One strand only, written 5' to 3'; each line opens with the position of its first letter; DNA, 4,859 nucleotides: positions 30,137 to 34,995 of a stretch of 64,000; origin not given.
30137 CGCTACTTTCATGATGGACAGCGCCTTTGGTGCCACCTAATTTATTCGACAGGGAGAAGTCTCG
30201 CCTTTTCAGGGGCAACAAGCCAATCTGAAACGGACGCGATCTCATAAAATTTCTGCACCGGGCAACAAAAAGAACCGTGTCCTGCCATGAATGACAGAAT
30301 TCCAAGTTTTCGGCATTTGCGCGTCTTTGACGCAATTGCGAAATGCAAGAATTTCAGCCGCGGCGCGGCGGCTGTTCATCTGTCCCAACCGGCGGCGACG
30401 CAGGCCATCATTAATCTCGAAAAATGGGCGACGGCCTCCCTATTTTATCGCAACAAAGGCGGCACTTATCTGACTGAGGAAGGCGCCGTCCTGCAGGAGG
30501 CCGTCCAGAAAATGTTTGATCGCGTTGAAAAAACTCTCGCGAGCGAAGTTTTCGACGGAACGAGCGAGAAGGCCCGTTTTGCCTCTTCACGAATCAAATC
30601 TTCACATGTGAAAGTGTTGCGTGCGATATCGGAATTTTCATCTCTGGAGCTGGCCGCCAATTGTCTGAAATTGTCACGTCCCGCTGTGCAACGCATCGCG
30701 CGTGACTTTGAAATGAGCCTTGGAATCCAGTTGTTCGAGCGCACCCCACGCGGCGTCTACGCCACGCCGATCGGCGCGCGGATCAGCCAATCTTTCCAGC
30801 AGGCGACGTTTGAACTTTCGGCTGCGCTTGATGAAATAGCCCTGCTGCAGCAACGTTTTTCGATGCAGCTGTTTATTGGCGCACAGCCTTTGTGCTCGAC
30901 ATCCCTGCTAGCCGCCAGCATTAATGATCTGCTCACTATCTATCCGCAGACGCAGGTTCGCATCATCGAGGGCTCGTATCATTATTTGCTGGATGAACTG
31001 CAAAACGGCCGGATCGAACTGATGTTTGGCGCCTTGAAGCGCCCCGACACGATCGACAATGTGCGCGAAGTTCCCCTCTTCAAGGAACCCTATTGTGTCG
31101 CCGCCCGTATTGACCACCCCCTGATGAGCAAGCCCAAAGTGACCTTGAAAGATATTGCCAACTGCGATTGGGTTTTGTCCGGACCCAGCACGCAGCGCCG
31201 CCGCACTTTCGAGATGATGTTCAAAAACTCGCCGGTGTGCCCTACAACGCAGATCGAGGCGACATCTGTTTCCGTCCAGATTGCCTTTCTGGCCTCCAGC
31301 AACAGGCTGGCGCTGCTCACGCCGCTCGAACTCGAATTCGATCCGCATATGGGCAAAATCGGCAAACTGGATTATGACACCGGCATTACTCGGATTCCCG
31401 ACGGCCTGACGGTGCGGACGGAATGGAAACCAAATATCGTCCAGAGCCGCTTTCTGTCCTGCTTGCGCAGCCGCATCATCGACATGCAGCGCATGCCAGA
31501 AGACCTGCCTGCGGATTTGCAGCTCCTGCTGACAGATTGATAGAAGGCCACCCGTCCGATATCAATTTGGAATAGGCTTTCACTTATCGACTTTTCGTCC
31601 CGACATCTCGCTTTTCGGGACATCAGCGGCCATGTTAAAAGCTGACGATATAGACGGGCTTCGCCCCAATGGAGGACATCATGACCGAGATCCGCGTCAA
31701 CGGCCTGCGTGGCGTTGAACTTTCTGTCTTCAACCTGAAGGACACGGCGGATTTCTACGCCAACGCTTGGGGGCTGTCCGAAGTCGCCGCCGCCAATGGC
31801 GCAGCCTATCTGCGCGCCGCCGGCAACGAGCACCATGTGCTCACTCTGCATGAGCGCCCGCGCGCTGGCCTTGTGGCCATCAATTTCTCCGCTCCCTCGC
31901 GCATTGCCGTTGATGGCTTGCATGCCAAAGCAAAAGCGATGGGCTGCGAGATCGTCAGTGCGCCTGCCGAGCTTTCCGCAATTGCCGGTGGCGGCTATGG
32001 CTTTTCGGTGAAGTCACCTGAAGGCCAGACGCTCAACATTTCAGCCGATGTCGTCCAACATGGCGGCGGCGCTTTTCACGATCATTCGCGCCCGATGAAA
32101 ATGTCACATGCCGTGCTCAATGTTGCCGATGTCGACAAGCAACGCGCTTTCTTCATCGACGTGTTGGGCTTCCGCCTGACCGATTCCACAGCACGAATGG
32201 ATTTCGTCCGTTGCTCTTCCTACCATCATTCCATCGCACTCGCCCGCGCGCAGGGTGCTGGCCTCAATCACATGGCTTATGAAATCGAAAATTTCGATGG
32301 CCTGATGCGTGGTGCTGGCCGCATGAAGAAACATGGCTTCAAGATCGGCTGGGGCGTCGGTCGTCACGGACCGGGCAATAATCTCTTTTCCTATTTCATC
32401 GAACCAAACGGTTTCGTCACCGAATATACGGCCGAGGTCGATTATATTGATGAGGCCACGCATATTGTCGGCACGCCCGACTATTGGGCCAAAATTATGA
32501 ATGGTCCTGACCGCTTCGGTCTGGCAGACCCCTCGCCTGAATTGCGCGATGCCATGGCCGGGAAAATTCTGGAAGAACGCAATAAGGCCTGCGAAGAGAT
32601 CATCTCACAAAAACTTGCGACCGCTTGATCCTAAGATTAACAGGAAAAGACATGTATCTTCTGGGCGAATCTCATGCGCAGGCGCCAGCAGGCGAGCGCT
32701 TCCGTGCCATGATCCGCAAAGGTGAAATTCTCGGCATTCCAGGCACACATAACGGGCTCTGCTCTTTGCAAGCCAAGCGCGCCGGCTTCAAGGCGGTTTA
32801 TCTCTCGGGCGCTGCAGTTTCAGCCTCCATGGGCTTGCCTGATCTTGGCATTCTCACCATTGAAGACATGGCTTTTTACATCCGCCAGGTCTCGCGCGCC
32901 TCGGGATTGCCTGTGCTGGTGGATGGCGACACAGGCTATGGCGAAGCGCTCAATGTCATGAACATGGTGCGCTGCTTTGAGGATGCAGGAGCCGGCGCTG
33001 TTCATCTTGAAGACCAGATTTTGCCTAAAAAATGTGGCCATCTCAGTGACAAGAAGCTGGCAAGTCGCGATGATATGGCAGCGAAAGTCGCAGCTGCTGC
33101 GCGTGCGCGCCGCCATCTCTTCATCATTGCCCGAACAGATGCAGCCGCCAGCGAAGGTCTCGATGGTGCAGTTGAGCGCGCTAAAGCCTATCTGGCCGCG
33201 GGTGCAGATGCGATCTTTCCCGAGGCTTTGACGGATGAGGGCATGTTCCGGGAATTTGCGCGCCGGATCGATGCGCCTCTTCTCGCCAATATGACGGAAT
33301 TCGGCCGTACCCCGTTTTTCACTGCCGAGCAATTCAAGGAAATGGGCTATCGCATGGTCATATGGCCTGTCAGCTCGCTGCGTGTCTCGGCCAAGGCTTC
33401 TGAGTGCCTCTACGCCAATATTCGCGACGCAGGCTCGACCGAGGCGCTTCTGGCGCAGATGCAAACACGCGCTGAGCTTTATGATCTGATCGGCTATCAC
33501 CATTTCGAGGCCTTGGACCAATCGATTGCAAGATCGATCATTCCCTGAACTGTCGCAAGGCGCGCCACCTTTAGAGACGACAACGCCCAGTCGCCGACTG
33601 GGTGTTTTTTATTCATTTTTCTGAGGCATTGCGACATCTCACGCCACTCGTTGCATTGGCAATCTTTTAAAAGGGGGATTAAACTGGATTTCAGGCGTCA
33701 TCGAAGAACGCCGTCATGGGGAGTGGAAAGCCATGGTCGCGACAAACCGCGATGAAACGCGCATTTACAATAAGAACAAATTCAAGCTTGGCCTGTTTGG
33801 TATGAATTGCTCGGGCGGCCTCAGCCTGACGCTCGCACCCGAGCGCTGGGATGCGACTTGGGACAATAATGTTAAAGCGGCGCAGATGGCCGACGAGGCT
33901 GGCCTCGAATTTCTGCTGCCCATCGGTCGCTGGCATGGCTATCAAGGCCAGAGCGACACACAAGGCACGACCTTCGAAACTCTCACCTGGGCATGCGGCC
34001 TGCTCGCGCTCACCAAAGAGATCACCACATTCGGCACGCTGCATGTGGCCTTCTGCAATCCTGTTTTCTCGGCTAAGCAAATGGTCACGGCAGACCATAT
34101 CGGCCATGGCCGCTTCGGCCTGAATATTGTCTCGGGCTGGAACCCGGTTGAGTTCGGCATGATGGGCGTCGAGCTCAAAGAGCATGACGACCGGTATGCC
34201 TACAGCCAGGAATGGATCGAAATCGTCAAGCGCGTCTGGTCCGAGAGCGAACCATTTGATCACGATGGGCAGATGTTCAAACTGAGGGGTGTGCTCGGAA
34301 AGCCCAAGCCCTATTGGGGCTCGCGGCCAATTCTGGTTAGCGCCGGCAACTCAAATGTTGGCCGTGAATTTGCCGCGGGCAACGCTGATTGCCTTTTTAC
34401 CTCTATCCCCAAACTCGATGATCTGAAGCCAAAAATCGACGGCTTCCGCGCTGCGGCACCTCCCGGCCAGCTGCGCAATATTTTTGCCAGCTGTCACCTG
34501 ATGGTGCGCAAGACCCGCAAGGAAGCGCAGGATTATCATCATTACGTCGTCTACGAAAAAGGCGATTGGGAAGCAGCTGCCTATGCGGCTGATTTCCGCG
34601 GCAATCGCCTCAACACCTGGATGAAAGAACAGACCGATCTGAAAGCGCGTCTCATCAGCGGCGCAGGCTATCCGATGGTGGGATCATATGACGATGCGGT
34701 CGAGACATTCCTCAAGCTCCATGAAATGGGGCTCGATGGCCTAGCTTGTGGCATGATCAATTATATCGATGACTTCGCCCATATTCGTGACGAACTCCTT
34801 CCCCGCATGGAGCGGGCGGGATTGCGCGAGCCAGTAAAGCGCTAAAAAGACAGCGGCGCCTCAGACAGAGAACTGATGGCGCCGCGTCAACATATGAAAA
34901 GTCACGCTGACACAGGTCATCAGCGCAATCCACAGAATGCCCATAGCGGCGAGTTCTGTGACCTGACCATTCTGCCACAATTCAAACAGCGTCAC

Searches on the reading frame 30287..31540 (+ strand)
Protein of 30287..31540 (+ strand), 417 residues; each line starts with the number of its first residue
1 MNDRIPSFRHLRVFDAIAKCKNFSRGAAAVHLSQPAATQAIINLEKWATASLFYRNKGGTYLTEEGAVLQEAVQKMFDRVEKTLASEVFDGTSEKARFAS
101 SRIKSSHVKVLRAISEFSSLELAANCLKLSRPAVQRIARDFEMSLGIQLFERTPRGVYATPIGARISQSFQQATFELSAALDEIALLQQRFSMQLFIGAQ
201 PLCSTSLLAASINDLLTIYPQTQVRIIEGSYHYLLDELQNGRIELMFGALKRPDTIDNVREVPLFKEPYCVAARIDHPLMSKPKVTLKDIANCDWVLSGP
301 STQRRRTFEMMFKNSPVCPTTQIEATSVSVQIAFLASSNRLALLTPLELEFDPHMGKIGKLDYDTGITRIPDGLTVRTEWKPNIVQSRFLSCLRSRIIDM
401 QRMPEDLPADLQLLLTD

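Call 76: search_protein_families(library=pfam, proteins=[window:30287-31540:+], max_evalue=0.0001)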
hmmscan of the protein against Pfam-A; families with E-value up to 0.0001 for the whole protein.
window:30287-31540:+ (417 aa): 2 families
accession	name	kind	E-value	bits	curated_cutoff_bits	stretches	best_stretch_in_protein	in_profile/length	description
PF00126.33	HTH_1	-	5.3e-29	100.4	26.6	2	8-66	1-59/60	Bacterial regulatory helix-turn-helix protein, lysR family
PF03466.25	LysR_substrate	-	2.6e-22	79.7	28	1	190-349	3-160/209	LysR substrate binding domain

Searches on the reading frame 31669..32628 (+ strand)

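Call 76: search_protein_families(library=pfam, proteins=[window:31669-32628:+], max_evalue=0.0001)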
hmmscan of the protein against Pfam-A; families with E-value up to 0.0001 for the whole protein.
window:31669-32628:+ (319 aa): 1 family
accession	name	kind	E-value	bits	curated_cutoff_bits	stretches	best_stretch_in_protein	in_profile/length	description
PF00903.31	Glyoxalase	-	1.2e-16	61.6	20.6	1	145-252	2-120/121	Glyoxalase/Bleomycin resistance protein/Dioxygenase superfamily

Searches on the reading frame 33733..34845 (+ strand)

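Call 76: search_protein_families(library=pfam, proteins=[window:33733-34845:+], max_evalue=0.0001)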
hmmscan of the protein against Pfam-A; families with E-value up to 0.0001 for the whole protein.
window:33733-34845:+ (370 aa): 1 family
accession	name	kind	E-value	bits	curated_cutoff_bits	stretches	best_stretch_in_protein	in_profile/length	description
PF00296.26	Bac_luciferase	-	3.4e-44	151.9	27.9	1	25-335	6-313/314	Luciferase-like monooxygenase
